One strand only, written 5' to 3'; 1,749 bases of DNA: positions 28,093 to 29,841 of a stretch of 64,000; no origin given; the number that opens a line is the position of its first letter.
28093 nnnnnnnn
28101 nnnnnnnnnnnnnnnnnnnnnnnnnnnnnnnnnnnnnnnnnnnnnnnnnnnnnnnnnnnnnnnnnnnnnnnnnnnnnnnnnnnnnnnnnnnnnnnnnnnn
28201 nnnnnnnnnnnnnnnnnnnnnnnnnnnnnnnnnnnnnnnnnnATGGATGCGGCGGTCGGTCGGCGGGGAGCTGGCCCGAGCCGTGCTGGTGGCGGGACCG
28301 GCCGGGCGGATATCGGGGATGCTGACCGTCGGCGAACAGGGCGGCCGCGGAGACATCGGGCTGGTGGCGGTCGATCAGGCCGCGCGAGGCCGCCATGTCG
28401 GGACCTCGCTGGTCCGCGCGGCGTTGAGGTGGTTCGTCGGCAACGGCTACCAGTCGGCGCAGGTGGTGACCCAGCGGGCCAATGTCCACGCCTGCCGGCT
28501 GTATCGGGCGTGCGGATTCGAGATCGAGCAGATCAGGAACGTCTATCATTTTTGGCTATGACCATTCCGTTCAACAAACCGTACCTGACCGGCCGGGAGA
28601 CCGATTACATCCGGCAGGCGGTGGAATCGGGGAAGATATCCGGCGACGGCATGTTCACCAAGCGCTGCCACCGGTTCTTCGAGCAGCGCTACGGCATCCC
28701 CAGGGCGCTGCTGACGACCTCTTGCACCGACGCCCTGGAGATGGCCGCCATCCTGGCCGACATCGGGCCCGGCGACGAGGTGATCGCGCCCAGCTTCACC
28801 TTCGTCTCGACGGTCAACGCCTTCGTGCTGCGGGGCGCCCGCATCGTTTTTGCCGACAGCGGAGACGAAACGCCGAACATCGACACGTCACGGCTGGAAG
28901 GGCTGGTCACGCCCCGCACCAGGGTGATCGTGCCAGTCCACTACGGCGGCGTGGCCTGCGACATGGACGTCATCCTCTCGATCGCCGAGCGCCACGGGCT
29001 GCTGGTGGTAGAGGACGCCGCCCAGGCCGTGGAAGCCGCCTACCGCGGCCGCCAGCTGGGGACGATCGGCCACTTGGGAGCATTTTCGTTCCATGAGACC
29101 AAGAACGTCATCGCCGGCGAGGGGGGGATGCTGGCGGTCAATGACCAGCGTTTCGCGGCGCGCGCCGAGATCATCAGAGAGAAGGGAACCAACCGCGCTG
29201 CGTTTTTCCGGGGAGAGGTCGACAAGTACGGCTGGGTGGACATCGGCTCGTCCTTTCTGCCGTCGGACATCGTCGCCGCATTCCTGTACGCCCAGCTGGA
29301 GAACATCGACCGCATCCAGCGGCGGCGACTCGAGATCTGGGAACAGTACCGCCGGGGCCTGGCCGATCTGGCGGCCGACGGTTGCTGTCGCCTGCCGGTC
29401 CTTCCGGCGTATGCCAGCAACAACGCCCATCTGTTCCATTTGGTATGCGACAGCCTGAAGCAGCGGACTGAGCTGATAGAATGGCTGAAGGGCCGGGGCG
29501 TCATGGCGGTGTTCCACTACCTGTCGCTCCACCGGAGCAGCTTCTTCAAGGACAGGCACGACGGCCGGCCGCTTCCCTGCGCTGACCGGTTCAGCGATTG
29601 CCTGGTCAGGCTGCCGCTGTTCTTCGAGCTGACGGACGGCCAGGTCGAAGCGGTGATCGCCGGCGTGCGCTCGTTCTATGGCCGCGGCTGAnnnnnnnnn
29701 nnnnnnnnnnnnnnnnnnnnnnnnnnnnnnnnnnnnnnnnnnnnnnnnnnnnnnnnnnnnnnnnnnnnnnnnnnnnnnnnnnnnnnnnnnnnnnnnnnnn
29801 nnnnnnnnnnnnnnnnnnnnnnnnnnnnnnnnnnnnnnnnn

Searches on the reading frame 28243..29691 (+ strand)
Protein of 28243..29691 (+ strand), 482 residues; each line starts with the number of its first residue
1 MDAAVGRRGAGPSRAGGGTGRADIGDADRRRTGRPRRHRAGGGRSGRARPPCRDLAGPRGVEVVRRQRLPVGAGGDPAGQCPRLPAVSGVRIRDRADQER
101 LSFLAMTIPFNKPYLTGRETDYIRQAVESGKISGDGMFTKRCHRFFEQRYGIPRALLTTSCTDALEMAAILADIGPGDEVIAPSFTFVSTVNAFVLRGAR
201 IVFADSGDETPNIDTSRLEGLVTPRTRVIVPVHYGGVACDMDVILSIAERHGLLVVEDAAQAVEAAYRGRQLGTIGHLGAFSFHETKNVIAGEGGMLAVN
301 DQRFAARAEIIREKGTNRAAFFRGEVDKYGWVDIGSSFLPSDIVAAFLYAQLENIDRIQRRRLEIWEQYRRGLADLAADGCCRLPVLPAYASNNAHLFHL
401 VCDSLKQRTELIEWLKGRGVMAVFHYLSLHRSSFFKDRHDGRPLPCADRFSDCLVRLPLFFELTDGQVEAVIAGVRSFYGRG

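Call 43: search_protein_families(library=pfam, proteins=[window:28243-29691:+], max_evalue=0.00001)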
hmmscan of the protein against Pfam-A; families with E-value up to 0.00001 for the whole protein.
window:28243-29691:+ (482 aa): 1 family
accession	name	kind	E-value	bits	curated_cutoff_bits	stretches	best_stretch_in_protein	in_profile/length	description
PF01041.23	DegT_DnrJ_EryC1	-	5.8e-88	296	19.8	1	116-475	4-359/360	DegT/DnrJ/EryC1/StrS aminotransferase family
